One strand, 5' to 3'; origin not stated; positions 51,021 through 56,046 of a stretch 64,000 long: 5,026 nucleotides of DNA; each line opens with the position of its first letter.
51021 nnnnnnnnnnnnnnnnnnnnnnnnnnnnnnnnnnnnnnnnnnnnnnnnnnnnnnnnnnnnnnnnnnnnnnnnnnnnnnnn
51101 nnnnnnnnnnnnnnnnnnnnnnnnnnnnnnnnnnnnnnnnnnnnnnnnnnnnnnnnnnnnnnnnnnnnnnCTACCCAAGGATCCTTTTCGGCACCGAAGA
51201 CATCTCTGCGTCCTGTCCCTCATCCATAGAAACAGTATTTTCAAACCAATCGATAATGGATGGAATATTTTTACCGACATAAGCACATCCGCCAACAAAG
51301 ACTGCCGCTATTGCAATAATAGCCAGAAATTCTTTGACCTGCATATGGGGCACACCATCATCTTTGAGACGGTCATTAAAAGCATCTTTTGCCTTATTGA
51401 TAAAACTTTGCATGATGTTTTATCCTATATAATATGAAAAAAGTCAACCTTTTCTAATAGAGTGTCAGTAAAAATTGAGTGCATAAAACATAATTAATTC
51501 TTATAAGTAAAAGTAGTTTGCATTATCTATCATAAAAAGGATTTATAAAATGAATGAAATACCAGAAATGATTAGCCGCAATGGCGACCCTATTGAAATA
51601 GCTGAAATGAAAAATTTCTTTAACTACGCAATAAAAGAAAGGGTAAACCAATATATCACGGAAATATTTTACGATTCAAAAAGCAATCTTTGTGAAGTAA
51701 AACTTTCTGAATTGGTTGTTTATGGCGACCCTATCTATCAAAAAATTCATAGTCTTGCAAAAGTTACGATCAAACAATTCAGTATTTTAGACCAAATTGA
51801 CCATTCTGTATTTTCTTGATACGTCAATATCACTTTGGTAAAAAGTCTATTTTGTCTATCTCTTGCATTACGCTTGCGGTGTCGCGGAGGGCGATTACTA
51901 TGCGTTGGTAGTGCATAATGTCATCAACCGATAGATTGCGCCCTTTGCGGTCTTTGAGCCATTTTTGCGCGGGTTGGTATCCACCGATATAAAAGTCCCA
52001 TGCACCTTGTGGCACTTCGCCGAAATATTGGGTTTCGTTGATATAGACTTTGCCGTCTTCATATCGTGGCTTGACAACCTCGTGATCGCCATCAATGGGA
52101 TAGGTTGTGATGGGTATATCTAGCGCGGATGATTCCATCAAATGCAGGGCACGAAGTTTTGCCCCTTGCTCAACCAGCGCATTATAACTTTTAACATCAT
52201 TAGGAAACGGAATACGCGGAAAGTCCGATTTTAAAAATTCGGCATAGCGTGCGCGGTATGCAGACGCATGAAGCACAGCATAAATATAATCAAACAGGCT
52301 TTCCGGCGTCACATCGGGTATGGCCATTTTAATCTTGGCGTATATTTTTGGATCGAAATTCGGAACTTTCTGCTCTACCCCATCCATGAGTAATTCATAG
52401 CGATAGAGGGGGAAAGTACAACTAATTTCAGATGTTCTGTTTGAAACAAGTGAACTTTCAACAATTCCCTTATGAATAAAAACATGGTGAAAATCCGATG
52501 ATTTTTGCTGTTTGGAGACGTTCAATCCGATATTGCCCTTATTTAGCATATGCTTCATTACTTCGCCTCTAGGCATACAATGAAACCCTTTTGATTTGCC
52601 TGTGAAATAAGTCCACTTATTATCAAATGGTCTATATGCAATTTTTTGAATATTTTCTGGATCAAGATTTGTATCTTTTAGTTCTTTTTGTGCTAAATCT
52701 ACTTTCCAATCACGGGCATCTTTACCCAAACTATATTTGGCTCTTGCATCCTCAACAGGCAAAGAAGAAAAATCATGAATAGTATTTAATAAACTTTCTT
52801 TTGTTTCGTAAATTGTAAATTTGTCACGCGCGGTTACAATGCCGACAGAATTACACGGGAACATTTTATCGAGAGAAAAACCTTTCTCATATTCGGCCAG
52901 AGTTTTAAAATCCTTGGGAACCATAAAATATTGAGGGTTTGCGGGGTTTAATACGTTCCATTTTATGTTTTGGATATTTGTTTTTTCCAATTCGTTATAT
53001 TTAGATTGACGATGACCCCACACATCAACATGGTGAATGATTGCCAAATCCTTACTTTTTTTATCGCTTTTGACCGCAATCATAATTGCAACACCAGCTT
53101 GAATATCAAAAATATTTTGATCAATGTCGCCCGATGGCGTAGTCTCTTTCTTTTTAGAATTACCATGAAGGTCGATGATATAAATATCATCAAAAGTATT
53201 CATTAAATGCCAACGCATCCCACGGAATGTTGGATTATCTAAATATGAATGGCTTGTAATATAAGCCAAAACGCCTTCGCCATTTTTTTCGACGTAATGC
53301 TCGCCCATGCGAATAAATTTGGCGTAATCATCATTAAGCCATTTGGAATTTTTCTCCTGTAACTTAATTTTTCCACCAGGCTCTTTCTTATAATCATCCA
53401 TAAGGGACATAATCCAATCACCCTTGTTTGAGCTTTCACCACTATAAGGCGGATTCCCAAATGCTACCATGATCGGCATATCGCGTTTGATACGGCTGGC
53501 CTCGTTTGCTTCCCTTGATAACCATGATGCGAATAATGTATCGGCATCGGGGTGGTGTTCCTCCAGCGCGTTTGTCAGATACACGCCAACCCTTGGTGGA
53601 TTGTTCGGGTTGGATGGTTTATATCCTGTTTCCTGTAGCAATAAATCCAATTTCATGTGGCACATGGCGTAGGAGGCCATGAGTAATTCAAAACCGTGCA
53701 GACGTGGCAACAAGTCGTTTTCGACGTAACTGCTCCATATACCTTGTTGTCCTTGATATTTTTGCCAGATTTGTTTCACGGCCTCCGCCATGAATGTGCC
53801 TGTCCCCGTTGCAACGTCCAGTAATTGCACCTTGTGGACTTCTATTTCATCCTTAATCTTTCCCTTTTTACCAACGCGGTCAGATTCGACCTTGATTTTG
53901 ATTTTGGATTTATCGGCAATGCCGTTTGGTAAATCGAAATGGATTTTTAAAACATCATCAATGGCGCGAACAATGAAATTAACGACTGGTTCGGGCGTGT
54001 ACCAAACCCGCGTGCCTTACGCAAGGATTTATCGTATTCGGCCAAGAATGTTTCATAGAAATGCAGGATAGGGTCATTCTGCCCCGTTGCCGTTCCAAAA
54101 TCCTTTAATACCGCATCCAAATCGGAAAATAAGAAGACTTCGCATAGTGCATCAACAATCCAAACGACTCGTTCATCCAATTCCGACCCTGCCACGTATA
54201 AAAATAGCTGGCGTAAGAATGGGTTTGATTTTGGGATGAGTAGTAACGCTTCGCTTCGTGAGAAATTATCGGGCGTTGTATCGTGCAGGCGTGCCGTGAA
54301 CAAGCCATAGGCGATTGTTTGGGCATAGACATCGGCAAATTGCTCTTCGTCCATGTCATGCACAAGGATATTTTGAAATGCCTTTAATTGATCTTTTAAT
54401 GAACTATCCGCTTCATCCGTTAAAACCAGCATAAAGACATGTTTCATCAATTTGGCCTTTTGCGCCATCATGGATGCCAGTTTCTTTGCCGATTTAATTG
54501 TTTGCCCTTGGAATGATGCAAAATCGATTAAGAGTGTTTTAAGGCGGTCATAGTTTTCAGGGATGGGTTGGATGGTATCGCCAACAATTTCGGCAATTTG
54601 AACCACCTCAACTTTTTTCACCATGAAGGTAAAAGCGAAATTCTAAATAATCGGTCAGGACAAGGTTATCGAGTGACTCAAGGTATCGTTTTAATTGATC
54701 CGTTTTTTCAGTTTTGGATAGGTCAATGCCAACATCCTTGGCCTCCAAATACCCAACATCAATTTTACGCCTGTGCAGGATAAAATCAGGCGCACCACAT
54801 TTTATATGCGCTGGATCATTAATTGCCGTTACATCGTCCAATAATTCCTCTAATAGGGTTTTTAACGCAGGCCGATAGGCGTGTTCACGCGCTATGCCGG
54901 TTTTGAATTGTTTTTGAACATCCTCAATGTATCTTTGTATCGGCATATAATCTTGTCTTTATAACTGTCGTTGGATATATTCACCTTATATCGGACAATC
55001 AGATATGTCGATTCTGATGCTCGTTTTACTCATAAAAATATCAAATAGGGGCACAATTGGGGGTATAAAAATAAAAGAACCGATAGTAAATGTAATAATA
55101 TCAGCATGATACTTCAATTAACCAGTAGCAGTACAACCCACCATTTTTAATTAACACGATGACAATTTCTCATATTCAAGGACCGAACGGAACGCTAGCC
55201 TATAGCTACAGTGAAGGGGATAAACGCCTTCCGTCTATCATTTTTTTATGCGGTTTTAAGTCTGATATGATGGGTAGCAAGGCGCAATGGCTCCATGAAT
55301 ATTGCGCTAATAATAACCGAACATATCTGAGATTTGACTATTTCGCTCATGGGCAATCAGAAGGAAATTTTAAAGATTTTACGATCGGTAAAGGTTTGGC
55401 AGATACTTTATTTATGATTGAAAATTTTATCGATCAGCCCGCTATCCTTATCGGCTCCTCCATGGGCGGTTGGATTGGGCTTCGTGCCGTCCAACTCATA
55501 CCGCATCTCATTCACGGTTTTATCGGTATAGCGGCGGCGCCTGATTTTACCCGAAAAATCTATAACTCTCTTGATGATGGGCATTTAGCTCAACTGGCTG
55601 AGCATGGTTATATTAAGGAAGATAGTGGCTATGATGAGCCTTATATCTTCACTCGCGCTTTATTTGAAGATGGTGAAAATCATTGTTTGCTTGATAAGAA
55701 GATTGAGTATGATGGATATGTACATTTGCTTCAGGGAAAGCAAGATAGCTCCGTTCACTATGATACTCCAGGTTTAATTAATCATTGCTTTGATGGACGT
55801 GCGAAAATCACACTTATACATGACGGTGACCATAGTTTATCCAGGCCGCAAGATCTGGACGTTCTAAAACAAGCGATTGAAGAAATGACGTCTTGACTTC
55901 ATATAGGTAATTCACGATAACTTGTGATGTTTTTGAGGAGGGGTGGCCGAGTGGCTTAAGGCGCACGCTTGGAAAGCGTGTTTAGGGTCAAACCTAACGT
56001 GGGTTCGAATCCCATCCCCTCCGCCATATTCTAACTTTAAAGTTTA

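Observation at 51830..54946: ~1040-codon Type IIG-like RM gene split into three ORFs by frameshifts at homopolymer runs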

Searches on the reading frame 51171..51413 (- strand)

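Call 31: search_protein_families(library=phrogs, proteins=[window:51171-51413:-], max_evalue=0.001)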
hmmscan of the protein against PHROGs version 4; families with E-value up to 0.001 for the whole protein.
window:51171-51413:- (80 aa): 0 families

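Call 32: search_protein_families(library=pfam, proteins=[window:51171-51413:-], max_evalue=0.1)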
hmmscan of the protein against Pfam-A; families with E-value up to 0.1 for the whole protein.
window:51171-51413:- (80 aa): 1 family
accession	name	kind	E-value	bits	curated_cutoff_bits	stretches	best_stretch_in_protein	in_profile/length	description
PF16980.11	CitMHS_2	-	0.077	12.1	25.7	1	22-51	379-407/448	Putative citrate transport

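Call 60: search_protein_families(library=padloc, proteins=[window:51171-51413:-], max_evalue=0.001)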
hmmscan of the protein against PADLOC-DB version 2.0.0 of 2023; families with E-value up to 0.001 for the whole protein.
window:51171-51413:- (80 aa): 0 families

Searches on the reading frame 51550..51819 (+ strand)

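Call 31: search_protein_families(library=phrogs, proteins=[window:51550-51819:+], max_evalue=0.001)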
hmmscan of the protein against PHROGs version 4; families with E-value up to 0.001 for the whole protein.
window:51550-51819:+ (89 aa): 1 family
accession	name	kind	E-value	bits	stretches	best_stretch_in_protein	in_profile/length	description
phrog_29216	-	unknown function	5.3e-05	24.4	1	7-86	23-102/106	-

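Call 32: search_protein_families(library=pfam, proteins=[window:51550-51819:+], max_evalue=0.1)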
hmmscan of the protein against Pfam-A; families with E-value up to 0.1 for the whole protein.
window:51550-51819:+ (89 aa): 2 families
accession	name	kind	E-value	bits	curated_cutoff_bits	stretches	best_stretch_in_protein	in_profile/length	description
PF21861.2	RepB_C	-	0.034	14.6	27.3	1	16-33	19-36/58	Replication protein RepB, C-terminal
PF04079.22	SMC_ScpB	-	0.087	12.8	27.4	1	2-64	35-100/160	Segregation and condensation complex subunit ScpB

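Call 60: search_protein_families(library=padloc, proteins=[window:51550-51819:+], max_evalue=0.001)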
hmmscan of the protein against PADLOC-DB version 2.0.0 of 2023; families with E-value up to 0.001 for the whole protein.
window:51550-51819:+ (89 aa): 0 families

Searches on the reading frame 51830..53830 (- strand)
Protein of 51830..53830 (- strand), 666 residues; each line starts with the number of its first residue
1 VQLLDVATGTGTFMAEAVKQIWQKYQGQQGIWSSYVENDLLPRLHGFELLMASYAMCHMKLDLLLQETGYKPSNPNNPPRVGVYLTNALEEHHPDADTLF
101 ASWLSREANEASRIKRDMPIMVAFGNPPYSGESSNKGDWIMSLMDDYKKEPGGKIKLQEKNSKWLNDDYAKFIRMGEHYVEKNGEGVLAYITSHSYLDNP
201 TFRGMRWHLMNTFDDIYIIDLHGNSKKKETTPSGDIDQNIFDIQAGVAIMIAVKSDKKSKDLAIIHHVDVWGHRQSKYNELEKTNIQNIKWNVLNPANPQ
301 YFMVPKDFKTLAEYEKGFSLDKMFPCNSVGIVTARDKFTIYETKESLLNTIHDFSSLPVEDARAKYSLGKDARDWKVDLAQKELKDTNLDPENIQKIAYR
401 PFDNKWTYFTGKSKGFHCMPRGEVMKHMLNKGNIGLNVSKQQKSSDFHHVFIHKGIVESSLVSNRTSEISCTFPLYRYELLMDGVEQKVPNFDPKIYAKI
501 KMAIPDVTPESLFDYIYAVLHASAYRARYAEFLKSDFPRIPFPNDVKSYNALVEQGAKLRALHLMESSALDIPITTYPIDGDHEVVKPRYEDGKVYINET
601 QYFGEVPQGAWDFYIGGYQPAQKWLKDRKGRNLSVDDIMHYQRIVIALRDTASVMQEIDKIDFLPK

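Call 60: search_protein_families(library=padloc, proteins=[window:51830-53830:-], max_evalue=0.001)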
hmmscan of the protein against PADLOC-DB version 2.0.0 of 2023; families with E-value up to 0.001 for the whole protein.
window:51830-53830:- (666 aa): 6 families
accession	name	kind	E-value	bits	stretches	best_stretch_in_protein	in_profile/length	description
PDLC03610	REase_MTase_IIG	-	2.8e-220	732.3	2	156-661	553-1075/1096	Type IIG restriction enzyme-methyltransferase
PDLC03631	REase_MTase_IIG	-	7.7e-52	174.4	1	3-629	347-987/1086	Type IIG restriction enzyme-methyltransferase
PDLC03051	REase_MTase_I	-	1.1e-43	146.7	1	2-626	899-1536/1591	Type I restriction enzyme-methyltransferase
PDLC03597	REase_MTase_IIG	-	5.3e-39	131.6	1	3-583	916-1519/1646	Type IIG restriction enzyme-methyltransferase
PDLC03621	REase_MTase_IIG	-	1.2e-32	110.9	1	2-631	338-963/1024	Type IIG restriction enzyme-methyltransferase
PDLC04134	mad2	-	1.2e-08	32.2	1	3-280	295-464/492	mads_2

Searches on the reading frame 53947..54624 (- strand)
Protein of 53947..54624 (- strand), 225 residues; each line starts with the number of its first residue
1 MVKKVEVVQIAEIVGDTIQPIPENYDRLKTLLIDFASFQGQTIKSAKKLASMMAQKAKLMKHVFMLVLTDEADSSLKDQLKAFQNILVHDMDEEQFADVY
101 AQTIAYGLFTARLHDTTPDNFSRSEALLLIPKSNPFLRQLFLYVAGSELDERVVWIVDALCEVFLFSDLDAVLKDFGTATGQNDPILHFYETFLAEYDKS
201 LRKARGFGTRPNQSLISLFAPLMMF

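Call 26: find_encoding_contigs(protein=window:53947-54624:-, flank=3000, max_places=10)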
Protein window:53947-54624:- (225 aa): 3 contigs read that carry it; 2 places shown.
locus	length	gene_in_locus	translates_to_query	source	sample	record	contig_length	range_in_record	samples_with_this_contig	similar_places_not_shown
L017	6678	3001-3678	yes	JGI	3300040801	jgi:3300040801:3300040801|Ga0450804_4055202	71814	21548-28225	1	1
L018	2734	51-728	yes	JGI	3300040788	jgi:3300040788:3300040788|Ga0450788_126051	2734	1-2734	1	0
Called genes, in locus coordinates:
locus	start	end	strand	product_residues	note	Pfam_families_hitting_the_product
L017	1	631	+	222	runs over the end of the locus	PF02798:GST_N, PF13417:GST_N_3, PF13409:GST_N_2, PF00043:GST_C (weak), PF14497:GST_C_3 (weak)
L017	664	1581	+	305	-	PF01370:Epimerase (faint)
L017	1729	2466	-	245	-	PF00561:Abhydrolase_1 (weak), PF12146:Hydrolase_4 (weak), PF12697:Abhydrolase_6 (weak)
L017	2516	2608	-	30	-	-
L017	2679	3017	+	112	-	-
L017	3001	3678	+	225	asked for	-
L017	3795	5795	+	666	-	PF07669:Eco57I (weak), PF18135:Type_ISP_C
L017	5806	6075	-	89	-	-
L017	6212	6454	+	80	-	-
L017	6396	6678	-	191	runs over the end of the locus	-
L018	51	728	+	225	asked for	-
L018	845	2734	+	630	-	?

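Call 32: search_protein_families(library=pfam, proteins=[window:53947-54624:-], max_evalue=0.1)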
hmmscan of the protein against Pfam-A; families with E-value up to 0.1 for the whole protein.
window:53947-54624:- (225 aa): 2 families
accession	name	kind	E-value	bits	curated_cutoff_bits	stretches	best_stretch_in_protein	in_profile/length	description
PF13023.12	HD_3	-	0.053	13.9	22.5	0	66-101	34-69/165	HD domain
PF16127.10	DUF4839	-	0.072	13.7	25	1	30-94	18-83/123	Domain of unknown function (DUF4839)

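Call 60: search_protein_families(library=padloc, proteins=[window:53947-54624:-], max_evalue=0.001)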
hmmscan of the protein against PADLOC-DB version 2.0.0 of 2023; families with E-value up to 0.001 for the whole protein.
window:53947-54624:- (225 aa): 2 families
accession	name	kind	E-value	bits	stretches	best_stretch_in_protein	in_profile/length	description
PDLC03610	REase_MTase_IIG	-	1.4e-61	206.8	1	2-211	119-319/1096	Type IIG restriction enzyme-methyltransferase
PDLC03631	REase_MTase_IIG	-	2.8e-22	76.5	1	25-209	135-313/1086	Type IIG restriction enzyme-methyltransferase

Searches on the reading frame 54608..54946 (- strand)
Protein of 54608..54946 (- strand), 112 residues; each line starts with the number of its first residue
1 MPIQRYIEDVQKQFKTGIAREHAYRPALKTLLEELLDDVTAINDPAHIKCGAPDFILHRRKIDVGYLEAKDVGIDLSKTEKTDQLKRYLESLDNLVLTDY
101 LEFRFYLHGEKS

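Call 32: search_protein_families(library=pfam, proteins=[window:54608-54946:-], max_evalue=0.1)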
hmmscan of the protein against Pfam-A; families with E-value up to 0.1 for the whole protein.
window:54608-54946:- (112 aa): 0 families

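Call 61: predict_structure(alignment_id=A2)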
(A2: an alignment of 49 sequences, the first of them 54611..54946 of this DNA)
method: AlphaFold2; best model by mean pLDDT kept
length: 112 residues; sequences in the alignment: 49
mean_pLDDT: 89.6   pTM: 0.82
mean pLDDT of the five models: 89.6, 89.2, 88.5, 87.0, 85.8
residues with pLDDT >= 90: 82; 70-90: 22; 50-70: 8; < 50: 0
segments of 3 or more residues with pLDDT < 50: none
pLDDT, mean of each block of 10 residues (from residue 1): 90 89 91 91 72 87 91 93 92 94 95 92
secondary structure, 60 per line:
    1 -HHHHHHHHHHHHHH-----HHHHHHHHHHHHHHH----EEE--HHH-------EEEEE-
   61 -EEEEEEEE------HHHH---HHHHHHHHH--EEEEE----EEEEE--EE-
elements in order: H2-15 H21-35 E40-42 E55-59 E62-69 H76-79 H83-91 E94-98 E103-107

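Call 64: fold_search(model_id=the predicted structure, library=pdb)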
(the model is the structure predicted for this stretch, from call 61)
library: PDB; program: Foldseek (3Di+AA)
matches with E <= 10: 213; with E <= 0.001: 0
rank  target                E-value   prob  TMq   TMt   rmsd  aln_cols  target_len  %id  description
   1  7lvv_A                1.0e-03  1.00  0.74  0.10   3.5       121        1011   19  cryoEM structure DrdV-DNA complex (released 2021-03-17)
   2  4beb_D                2.5e-01  0.66  0.36  0.06   5.7        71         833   17  MUTANT (K220E) OF THE HSDR SUBUNIT OF THE ECOR124I RESTRICTION ENZYME IN COMPLEX WITH ATP (released 2014-03-26)
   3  4be7_D                2.7e-01  0.69  0.33  0.05   5.5        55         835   11  MUTANT (K220R) OF THE HSDR SUBUNIT OF THE ECOR124I RESTRICTION ENZYME IN COMPLEX WITH ATP (released 2014-03-26)
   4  7o4f_A                2.7e-01  0.18  0.28  0.24  15.4       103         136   12  The DYW domain of A. thaliana OTP86 in its active state (released 2021-06-30)
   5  4beb_A                3.2e-01  0.63  0.40  0.06   6.4        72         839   15  MUTANT (K220E) OF THE HSDR SUBUNIT OF THE ECOR124I RESTRICTION ENZYME IN COMPLEX WITH ATP (released 2014-03-26)
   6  4beb_B                3.9e-01  0.60  0.40  0.07   6.3        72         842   14  MUTANT (K220E) OF THE HSDR SUBUNIT OF THE ECOR124I RESTRICTION ENZYME IN COMPLEX WITH ATP (released 2014-03-26)
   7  3dnx                  4.2e-01  0.35  0.37  0.30   5.5        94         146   13  SPO1766 protein of unknown function from Silicibacter pomeroyi. (released 2008-09-02)
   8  2fco_B                4.7e-01  0.33  0.38  0.30   5.7        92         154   13  Crystal Structure of Bacillus stearothermophilus PrfA-Holliday Junction Resolvase (released 2006-11-21)
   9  4bec_B                5.0e-01  0.60  0.34  0.05   5.2        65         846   14  MUTANT (K220A) OF THE HSDR SUBUNIT OF THE ECOR124I RESTRICTION ENZYME IN COMPLEX WITH ATP (released 2014-03-26)
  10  6ut7_G                5.7e-01  0.44  0.43  0.14   4.1        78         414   15  Fitted model for the tetradecameric assembly of Thermococcus gammatolerans McrB AAA+ hexamers with bound McrC (released 2020-10-21)
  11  7bst_C                6.5e-01  0.63  0.43  0.06   5.3        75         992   16  EcoR124I-Ocr in the Intermediate State (released 2020-05-27)
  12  7bst_B                6.5e-01  0.20  0.38  0.05  16.2       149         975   11  EcoR124I-Ocr in the Intermediate State (released 2020-05-27)
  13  3swg                  6.5e-01  0.09  0.22  0.07  11.4        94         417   15  AQUIFEX AEOLICUS MurA in complex with UDP-N-acetylmuramic acid and covalent adduct of PEP with Cys124 (released 2012-03-14)
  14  2vld_A                6.9e-01  0.41  0.39  0.22   3.8        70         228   24  crystal structure of a repair endonuclease from Pyrococcus abyssi (released 2009-05-19)
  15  4bec_A                7.9e-01  0.51  0.40  0.06   5.5        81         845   15  MUTANT (K220A) OF THE HSDR SUBUNIT OF THE ECOR124I RESTRICTION ENZYME IN COMPLEX WITH ATP (released 2014-03-26)
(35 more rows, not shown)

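Call 68: find_encoding_contigs(protein=window:54608-54946:-, flank=1500, max_places=10)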
Protein window:54608-54946:- (112 aa): 2 contigs read that carry it; 1 place shown.
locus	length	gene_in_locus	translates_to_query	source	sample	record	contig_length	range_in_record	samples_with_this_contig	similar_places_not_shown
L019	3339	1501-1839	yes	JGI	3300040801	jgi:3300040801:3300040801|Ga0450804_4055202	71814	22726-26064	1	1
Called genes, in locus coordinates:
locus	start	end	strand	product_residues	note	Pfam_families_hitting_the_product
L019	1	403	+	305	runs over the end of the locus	PF01370:Epimerase (faint)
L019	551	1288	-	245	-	PF00561:Abhydrolase_1 (weak), PF12146:Hydrolase_4 (weak), PF12697:Abhydrolase_6 (weak)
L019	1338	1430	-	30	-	-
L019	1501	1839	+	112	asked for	-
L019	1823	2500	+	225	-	-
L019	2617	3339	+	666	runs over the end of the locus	PF07669:Eco57I (weak), PF18135:Type_ISP_C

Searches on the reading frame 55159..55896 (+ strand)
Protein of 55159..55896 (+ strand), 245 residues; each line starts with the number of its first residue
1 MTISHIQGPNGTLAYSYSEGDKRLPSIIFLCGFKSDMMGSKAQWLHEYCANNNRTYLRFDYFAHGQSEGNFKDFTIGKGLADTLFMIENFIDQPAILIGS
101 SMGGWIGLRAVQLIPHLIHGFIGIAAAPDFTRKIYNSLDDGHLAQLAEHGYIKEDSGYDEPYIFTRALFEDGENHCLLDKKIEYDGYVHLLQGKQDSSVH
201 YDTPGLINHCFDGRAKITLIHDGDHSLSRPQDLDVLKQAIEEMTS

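Call 9: find_encoding_contigs(protein=window:55159-55896:+, flank=10000, max_places=10)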
Protein window:55159-55896:+ (245 aa): 2 contigs read that carry it; 2 places shown.
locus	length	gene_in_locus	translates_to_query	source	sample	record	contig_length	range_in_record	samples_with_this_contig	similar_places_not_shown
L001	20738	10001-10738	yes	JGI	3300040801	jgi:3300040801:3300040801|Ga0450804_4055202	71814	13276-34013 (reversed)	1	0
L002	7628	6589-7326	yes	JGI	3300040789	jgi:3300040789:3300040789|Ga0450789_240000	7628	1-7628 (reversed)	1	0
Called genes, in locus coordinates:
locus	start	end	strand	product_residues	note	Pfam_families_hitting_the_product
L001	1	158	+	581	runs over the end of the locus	-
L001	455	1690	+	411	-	PF13356:Arm-DNA-bind_3, PF14659:Phage_int_SAM_3, PF22022:Phage_int_M, PF00589:Phage_integrase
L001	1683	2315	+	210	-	-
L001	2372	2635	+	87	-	PF05930:Phage_AlpA (weak)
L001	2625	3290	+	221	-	PF13730:HTH_36, PF09339:HTH_IclR (faint)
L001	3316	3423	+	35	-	-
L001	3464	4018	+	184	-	-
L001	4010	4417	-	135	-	-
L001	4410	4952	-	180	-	-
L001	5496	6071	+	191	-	-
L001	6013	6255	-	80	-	-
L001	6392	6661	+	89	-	-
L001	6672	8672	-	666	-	PF07669:Eco57I (weak), PF18135:Type_ISP_C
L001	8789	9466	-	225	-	-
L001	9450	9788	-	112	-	-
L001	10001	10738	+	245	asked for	PF00561:Abhydrolase_1 (weak), PF12146:Hydrolase_4 (weak), PF12697:Abhydrolase_6 (weak)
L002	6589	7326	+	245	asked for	PF00561:Abhydrolase_1 (weak), PF12146:Hydrolase_4 (weak), PF12697:Abhydrolase_6 (weak)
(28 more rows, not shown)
